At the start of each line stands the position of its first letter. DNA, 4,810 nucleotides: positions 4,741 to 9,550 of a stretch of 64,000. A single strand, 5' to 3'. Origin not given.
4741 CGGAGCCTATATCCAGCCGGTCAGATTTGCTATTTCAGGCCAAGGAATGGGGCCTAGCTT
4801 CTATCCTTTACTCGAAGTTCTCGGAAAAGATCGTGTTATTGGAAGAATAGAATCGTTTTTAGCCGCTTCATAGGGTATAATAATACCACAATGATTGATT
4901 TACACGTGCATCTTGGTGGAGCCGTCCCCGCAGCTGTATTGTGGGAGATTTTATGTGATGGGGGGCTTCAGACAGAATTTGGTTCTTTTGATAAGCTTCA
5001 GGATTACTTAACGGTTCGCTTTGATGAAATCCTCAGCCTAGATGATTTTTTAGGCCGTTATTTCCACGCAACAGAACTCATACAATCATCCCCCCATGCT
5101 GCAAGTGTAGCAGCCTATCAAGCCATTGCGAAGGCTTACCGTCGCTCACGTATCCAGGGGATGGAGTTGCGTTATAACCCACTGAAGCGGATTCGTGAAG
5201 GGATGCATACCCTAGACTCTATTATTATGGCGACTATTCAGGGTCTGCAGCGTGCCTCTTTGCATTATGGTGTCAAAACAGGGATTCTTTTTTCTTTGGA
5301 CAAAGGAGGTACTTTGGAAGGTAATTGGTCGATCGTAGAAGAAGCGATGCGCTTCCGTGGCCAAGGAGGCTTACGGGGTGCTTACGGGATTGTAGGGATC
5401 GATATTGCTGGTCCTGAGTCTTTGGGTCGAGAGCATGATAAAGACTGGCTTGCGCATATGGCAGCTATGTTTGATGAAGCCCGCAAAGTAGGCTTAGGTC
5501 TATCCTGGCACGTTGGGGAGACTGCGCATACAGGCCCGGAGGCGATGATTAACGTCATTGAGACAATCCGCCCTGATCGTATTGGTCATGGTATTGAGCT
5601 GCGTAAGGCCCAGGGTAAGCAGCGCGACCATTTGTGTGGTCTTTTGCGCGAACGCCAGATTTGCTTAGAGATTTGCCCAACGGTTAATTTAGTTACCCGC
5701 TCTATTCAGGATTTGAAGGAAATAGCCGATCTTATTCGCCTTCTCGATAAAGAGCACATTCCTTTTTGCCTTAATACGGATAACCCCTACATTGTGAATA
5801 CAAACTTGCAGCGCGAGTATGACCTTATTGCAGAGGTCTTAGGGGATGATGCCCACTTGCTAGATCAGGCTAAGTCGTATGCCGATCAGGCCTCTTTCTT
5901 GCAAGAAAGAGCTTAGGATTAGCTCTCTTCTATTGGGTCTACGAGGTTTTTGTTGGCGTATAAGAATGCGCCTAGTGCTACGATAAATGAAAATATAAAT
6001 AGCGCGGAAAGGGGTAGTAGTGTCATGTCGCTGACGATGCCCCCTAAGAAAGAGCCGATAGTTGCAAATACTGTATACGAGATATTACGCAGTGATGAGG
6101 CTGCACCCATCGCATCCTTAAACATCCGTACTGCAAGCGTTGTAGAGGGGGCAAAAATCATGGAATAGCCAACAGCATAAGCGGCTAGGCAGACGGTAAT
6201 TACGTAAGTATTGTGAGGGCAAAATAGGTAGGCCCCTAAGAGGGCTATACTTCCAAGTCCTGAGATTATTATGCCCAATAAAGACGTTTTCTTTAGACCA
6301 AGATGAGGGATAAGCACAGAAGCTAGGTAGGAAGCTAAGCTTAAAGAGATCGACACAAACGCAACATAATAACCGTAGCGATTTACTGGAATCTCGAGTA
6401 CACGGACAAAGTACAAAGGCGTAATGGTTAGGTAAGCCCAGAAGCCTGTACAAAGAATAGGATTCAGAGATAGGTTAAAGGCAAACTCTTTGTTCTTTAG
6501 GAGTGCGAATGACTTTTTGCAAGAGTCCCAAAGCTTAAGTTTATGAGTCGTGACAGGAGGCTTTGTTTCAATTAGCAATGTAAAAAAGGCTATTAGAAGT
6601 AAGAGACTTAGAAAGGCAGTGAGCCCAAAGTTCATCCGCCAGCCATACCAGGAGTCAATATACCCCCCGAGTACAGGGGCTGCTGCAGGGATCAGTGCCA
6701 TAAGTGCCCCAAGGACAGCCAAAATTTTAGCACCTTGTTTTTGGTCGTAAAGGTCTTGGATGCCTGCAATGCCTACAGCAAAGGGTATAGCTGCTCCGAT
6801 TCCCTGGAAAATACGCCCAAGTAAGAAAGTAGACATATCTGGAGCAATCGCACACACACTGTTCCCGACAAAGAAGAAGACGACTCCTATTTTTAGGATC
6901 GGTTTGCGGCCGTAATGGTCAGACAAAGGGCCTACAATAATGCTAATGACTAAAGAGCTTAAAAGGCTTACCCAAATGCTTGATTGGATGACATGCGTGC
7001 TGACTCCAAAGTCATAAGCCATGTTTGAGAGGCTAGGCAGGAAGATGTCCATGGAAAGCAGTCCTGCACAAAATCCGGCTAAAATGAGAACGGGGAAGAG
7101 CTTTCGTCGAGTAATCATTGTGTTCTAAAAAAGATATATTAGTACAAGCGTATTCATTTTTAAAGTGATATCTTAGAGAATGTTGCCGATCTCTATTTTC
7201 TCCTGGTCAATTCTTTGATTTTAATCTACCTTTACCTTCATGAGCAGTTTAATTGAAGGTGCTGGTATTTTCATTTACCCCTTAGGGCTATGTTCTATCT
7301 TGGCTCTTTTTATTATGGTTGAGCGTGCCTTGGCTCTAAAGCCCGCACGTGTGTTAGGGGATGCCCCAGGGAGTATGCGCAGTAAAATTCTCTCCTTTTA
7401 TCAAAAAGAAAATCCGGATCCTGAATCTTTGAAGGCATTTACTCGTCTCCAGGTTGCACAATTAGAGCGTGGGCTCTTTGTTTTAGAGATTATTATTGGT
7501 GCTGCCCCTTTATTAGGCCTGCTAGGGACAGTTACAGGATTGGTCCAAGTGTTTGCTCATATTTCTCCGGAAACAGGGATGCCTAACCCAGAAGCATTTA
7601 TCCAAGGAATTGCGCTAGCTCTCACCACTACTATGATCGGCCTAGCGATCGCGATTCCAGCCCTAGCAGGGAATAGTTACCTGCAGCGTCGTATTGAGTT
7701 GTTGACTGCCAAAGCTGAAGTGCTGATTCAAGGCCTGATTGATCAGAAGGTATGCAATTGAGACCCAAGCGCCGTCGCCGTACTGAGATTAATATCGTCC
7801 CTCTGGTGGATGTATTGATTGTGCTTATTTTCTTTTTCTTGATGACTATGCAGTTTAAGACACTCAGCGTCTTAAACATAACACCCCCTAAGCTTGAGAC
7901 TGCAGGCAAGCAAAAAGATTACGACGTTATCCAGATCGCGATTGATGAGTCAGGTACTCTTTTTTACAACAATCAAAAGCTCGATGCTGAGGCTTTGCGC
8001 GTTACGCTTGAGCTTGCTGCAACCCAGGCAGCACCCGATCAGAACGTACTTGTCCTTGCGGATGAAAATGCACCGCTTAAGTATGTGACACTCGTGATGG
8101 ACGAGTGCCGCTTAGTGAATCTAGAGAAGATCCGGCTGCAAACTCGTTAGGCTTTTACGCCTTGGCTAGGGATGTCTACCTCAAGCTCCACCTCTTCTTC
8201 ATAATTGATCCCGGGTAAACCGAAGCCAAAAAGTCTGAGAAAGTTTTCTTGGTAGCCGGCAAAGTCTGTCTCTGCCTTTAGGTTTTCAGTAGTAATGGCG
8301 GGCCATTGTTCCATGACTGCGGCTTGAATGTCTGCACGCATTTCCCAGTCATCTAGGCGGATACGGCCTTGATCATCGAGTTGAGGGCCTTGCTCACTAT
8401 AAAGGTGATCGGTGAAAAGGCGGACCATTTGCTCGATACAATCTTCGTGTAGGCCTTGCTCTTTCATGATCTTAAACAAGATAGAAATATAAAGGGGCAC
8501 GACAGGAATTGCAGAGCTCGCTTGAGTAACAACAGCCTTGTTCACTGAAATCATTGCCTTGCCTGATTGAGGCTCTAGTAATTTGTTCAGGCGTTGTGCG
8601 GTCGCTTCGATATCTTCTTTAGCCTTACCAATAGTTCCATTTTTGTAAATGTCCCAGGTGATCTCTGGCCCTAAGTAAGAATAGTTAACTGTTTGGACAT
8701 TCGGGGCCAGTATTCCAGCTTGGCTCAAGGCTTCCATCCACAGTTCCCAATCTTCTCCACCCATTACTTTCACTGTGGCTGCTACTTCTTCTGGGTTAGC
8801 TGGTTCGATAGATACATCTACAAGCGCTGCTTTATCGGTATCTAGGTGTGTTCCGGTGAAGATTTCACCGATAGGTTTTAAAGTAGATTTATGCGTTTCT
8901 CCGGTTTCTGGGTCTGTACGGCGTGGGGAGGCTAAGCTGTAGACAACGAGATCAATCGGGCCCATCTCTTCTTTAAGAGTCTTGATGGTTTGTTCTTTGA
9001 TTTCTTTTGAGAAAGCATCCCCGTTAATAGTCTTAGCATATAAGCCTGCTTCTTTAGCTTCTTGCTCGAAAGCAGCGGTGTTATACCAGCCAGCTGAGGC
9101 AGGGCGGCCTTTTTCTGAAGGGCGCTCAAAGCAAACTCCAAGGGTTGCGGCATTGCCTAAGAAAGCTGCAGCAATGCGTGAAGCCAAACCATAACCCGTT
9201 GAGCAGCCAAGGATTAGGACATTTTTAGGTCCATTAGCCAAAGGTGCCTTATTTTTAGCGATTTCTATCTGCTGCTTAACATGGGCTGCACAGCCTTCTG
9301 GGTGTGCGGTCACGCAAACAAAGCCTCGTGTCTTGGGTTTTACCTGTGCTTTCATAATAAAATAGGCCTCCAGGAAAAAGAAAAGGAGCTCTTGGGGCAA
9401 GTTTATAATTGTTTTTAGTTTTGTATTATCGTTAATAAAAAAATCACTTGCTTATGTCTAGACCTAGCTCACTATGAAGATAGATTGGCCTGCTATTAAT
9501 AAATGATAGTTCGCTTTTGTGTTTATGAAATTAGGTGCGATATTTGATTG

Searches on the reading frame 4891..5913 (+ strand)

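Call 19: search_protein_families(library=pfam, proteins=[window:4891-5913:+], max_evalue=0.001)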
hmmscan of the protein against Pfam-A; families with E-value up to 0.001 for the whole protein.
window:4891-5913:+ (341 aa): 2 families
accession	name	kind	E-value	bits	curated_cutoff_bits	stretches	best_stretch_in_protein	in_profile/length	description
PF00962.28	A_deaminase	-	2.5e-39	135.7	27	1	3-339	4-317/330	Adenosine deaminase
PF01261.30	AP_endonuc_2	-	0.00065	19.9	31.1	0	181-329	61-188/249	Xylose isomerase-like TIM barrel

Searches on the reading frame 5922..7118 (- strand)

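Call 19: search_protein_families(library=pfam, proteins=[window:5922-7118:-], max_evalue=0.001)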
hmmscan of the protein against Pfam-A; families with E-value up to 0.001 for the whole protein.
window:5922-7118:- (399 aa): 2 families
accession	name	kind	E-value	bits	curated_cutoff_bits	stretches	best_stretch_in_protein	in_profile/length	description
PF07690.21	MFS_1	-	1.3e-40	139.8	33.4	2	15-267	4-259/347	Major Facilitator Superfamily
PF00083.30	Sugar_tr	-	2.8e-06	26.9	22.3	1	47-180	49-190/452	Sugar (and other) transporter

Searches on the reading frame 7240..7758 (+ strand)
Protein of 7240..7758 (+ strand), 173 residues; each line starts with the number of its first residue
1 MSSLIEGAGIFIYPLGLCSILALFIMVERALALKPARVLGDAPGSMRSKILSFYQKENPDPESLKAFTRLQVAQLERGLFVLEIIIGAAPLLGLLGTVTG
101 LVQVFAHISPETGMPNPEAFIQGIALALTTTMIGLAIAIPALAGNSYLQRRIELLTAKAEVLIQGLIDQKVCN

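Call 19: search_protein_families(library=pfam, proteins=[window:7240-7758:+], max_evalue=0.001)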
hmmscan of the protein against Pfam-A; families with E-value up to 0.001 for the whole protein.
window:7240-7758:+ (173 aa): 1 family
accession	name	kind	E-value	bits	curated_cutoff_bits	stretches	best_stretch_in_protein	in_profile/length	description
PF01618.21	MotA_ExbB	-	1.5e-25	89.9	22.9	1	58-159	21-125/127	MotA/TolQ/ExbB proton channel family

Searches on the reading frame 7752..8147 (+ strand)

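Call 19: search_protein_families(library=pfam, proteins=[window:7752-8147:+], max_evalue=0.001)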
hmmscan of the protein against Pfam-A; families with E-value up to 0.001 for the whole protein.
window:7752-8147:+ (132 aa): 1 family
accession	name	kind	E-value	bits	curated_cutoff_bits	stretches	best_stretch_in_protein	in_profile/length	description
PF02472.21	ExbD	-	3.2e-26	92.3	25.4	1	7-132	2-126/128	Biopolymer transport protein ExbD/TolR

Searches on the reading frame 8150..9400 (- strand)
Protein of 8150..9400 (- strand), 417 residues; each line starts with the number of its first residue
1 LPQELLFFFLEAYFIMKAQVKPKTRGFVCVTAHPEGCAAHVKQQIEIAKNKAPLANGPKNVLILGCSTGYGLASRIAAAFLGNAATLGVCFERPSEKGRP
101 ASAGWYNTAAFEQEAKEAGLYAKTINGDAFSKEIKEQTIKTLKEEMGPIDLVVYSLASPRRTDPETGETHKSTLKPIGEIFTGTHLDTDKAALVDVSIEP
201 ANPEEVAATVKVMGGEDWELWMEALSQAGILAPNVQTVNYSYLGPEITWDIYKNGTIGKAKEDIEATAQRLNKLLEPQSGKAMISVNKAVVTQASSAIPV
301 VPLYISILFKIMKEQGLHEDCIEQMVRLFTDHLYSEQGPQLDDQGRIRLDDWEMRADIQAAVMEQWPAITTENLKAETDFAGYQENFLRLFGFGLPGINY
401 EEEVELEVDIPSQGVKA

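Call 19: search_protein_families(library=pfam, proteins=[window:8150-9400:-], max_evalue=0.001)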
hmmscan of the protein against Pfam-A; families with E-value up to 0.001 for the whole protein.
window:8150-9400:- (417 aa): 3 families
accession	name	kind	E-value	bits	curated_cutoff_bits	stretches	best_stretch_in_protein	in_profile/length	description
PF12241.14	Enoyl_reductase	-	2.9e-113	377.5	22.1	1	99-334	1-236/236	Trans-2-enoyl-CoA reductase catalytic region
PF12242.14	Eno-Rase_NADH_b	-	7e-35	119.1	23.4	1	20-96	2-78/79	NAD(P)H binding domain of trans-2-enoyl-CoA reductase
PF07055.18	Eno-Rase_FAD_bd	-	6.9e-28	97.2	25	1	341-404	1-64/64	Enoyl reductase FAD binding domain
